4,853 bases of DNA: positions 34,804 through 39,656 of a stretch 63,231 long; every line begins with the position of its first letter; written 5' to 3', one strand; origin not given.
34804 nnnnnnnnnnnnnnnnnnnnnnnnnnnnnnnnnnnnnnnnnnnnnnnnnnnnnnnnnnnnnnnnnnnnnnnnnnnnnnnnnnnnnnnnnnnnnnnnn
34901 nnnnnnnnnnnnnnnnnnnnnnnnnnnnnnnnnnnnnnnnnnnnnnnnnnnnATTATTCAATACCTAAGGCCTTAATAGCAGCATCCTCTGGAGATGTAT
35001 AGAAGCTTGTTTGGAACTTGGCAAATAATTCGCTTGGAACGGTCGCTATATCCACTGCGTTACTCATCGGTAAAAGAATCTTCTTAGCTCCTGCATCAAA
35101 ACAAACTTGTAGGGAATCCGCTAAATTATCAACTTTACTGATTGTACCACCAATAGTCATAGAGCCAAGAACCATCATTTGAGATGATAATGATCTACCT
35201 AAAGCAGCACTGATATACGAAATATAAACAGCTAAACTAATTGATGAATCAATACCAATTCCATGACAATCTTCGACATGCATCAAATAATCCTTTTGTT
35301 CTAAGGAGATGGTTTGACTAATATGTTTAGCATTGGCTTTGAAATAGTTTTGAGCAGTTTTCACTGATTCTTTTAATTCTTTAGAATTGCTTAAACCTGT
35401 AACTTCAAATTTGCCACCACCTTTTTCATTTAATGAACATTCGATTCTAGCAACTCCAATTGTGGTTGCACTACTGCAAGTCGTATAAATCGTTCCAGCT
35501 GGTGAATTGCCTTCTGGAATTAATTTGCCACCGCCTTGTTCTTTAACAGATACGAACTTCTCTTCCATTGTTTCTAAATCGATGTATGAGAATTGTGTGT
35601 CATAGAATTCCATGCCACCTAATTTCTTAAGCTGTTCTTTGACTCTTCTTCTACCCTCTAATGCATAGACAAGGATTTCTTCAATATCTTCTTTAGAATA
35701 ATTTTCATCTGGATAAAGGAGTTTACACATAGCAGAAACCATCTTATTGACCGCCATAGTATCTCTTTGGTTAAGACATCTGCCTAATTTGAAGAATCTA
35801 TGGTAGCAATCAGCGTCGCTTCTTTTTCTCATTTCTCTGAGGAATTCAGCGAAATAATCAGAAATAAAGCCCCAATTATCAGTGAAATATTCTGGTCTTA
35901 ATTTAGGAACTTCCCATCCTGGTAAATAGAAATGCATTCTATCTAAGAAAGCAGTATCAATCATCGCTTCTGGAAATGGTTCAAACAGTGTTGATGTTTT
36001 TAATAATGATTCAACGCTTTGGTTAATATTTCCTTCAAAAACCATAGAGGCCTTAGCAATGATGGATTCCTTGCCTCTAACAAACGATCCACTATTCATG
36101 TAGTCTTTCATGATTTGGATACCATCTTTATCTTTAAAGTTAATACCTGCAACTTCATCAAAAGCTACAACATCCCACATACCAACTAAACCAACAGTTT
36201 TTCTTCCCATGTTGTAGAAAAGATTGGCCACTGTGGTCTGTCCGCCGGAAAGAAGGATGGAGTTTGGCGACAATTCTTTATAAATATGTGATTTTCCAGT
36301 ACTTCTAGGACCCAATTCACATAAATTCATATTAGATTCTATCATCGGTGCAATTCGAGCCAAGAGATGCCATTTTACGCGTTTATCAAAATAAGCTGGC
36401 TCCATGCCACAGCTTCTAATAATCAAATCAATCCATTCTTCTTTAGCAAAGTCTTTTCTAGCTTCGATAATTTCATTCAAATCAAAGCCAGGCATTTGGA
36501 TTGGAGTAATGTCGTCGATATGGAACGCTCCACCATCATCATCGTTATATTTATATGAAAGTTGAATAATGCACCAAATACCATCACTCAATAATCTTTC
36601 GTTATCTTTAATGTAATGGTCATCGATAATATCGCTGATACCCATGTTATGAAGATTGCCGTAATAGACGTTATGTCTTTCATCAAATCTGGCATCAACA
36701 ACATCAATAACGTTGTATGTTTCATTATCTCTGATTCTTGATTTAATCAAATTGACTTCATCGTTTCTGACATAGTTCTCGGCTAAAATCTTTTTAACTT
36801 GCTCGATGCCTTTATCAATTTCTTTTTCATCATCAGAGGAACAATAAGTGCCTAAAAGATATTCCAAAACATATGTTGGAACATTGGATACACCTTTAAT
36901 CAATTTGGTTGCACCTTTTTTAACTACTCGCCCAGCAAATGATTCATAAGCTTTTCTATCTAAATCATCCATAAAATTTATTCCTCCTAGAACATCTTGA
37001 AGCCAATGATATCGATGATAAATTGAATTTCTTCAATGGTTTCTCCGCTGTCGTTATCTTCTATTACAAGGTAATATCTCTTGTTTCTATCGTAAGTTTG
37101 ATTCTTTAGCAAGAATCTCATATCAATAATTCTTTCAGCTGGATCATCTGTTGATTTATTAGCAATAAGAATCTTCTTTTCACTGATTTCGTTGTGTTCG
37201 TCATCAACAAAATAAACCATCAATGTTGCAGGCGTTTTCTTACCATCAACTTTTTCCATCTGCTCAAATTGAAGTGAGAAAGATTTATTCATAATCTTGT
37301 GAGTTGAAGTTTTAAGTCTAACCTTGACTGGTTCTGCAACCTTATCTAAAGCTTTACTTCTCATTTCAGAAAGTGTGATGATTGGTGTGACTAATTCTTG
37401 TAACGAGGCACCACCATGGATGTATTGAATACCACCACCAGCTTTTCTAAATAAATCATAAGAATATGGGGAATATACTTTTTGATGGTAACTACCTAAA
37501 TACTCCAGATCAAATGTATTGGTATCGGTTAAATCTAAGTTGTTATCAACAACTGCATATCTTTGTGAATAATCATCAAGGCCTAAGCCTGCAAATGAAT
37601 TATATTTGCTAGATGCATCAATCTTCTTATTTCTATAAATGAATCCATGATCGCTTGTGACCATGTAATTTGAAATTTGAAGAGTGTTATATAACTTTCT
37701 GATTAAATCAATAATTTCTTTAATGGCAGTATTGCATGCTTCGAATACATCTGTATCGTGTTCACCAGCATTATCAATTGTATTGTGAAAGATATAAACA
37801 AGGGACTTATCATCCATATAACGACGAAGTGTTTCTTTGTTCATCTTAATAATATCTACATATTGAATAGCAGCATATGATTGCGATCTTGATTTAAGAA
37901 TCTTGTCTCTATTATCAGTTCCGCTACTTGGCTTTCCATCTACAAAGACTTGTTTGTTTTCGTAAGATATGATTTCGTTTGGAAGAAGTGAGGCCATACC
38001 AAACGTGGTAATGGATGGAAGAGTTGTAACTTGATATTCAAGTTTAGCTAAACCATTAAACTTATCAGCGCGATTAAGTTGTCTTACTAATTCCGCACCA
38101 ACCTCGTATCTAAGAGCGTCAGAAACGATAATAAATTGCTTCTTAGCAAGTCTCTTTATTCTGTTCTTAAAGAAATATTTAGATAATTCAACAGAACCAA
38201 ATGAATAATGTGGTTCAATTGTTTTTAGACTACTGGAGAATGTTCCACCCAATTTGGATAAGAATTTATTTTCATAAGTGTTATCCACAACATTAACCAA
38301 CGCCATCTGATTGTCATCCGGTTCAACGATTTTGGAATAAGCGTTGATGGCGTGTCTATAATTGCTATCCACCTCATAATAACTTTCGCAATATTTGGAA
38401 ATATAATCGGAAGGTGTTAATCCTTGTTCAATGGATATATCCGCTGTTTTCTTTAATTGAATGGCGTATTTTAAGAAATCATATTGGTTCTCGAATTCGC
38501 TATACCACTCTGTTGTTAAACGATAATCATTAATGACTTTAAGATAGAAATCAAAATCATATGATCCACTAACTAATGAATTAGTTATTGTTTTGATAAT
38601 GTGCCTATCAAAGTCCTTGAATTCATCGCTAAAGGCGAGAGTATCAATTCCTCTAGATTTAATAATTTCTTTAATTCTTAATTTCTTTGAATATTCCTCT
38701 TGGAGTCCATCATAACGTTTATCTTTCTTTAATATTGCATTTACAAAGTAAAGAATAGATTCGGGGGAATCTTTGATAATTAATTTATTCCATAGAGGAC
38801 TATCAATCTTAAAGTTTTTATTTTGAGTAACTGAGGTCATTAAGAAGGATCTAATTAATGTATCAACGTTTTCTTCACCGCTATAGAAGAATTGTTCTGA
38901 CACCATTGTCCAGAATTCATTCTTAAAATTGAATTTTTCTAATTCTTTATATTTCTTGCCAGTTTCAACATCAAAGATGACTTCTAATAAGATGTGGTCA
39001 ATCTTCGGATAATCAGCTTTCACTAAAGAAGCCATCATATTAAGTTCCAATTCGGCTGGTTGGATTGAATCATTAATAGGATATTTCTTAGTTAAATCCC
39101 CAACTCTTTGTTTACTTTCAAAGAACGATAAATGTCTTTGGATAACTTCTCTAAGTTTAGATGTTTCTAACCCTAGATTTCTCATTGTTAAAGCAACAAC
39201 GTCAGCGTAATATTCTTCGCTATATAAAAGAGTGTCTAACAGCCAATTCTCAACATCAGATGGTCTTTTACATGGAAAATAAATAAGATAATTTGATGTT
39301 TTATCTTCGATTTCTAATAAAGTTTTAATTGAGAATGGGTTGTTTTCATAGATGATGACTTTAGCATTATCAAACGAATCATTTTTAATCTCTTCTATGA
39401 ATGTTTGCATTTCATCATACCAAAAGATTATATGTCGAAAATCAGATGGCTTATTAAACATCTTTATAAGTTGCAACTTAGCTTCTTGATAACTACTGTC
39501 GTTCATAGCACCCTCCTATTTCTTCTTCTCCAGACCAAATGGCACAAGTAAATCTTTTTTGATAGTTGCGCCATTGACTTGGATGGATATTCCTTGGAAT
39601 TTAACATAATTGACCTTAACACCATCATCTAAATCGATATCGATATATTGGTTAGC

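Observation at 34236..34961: Seventh BREX-operon gene: an orphan, membrane-anchored AbiTii-like protein translationally coupled to brxL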

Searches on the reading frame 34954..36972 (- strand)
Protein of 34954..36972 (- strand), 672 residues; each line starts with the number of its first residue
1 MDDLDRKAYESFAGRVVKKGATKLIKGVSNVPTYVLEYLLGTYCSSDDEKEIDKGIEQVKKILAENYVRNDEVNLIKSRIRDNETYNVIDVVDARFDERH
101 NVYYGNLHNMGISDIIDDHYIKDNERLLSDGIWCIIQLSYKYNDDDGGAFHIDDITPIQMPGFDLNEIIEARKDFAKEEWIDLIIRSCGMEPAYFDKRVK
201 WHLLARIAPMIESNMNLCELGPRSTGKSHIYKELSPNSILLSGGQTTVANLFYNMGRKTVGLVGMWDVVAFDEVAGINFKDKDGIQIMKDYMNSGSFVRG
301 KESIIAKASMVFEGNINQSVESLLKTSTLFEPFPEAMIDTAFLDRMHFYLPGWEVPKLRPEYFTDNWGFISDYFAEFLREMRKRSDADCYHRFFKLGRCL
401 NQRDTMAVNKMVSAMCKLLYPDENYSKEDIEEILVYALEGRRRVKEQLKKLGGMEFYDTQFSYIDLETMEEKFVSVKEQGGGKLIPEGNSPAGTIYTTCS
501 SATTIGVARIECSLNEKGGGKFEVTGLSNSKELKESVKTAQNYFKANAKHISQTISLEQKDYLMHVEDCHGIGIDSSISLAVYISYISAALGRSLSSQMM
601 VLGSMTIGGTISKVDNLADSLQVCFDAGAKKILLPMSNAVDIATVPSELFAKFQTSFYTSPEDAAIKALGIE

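Call 5: search_protein_families(library=pfam, proteins=[window:34954-36972:-], max_evalue=0.01)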
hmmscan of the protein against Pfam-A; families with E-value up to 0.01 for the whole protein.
window:34954-36972:- (672 aa): 4 families
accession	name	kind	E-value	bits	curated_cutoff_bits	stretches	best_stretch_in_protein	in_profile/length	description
PF13337.12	BrxL_ATPase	-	1.4e-138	461.4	25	1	150-462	1-313/313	Lon-like protease BrxL-like, ATPase domain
PF20442.3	BrxL_N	-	1.3e-41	142.1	28.2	1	11-140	2-132/132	BREX system Lon protease-like protein BrxL N-terminal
PF05362.19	Lon_C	-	1.9e-10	41.1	21.1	1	509-660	44-194/205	Lon protease (S16) C-terminal proteolytic domain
PF13541.12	ChlI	-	0.0077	16.6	27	0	517-638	7-121/121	Subunit ChlI of Mg-chelatase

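Call 6: search_protein_families(library=padloc, proteins=[window:34954-36972:-], max_evalue=0.01)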
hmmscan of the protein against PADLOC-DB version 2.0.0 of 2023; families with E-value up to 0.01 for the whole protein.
window:34954-36972:- (672 aa): 5 families
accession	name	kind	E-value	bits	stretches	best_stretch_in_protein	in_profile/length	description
PDLC02506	BrxL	-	0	1015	1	2-672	6-680/680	BrxL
PDLC02508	BrxL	-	2.7e-184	612.3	1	1-478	1-480/698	BrxL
PDLC02509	BrxL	-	1e-140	467.9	2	149-474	198-528/535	BrxL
PDLC02505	BrxL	-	8.8e-77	257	1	1-461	1-472/482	BrxL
PDLC02507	BrxL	-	4.9e-55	185.2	1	12-450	22-462/482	BrxL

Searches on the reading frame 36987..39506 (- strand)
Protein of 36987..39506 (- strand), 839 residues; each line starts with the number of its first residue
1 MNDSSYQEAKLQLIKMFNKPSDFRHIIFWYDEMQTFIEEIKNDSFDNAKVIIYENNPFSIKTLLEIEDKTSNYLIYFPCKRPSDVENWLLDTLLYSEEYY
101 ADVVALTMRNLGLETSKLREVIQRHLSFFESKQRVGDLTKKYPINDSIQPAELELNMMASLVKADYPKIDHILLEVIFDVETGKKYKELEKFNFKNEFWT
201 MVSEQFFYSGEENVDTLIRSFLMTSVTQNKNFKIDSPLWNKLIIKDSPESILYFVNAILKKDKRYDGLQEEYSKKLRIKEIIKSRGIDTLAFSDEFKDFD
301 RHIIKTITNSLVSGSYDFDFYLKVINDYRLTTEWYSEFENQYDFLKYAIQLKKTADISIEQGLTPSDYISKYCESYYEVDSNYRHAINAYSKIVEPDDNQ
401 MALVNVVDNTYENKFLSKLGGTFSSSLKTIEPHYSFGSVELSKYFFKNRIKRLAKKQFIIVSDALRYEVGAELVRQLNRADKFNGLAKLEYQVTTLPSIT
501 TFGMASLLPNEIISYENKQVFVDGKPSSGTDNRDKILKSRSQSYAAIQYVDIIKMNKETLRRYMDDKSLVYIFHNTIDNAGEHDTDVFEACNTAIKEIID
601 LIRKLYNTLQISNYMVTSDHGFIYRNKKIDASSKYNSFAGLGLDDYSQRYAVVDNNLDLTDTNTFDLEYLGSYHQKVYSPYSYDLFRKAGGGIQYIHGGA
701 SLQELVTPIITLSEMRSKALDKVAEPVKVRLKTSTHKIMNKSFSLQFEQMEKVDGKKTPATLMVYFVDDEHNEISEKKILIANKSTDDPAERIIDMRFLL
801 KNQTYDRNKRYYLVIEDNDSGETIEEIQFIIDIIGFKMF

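Call 5: search_protein_families(library=pfam, proteins=[window:36987-39506:-], max_evalue=0.01)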
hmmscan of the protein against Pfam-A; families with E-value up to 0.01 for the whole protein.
window:36987-39506:- (839 aa): 1 family
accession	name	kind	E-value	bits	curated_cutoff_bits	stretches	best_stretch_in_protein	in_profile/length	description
PF08665.17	PglZ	-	2.7e-49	168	25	1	455-629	1-179/179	PglZ domain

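Call 6: search_protein_families(library=padloc, proteins=[window:36987-39506:-], max_evalue=0.01)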
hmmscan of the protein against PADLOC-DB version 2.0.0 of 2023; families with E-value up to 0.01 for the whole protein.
window:36987-39506:- (839 aa): 12 families
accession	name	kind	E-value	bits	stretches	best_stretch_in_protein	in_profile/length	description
PDLC02564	PglZ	-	9.1e-208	690.6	1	10-834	7-848/855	PglZ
PDLC02547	PglZ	-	2.8e-160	533.3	1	13-833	10-848/855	PglZ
PDLC02563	PglZ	-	1.9e-128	428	1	22-834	19-829/831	PglZ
PDLC02557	PglZ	-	1.2e-65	220.2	1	15-834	6-828/834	PglZ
PDLC02551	PglZ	-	3.7e-41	139.1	1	264-787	260-802/856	PglZ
PDLC02553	PglZ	-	5e-36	122.2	1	360-799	369-828/868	PglZ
PDLC02559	PglZ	-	7.5e-26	88.6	1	365-748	386-768/860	PglZ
PDLC02561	PglZ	-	1.7e-23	80.6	1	265-748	271-751/840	PglZ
PDLC02548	PglZ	-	7.7e-22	75.5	1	369-719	391-747/961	PglZ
PDLC02566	PglZ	-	2.1e-15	54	1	349-721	348-686/774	PglZ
PDLC02562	PglZ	-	5.7e-12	42.8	1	424-712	438-727/730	PglZ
PDLC02565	PglZ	-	3.9e-05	20.2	0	457-512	484-542/910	PglZ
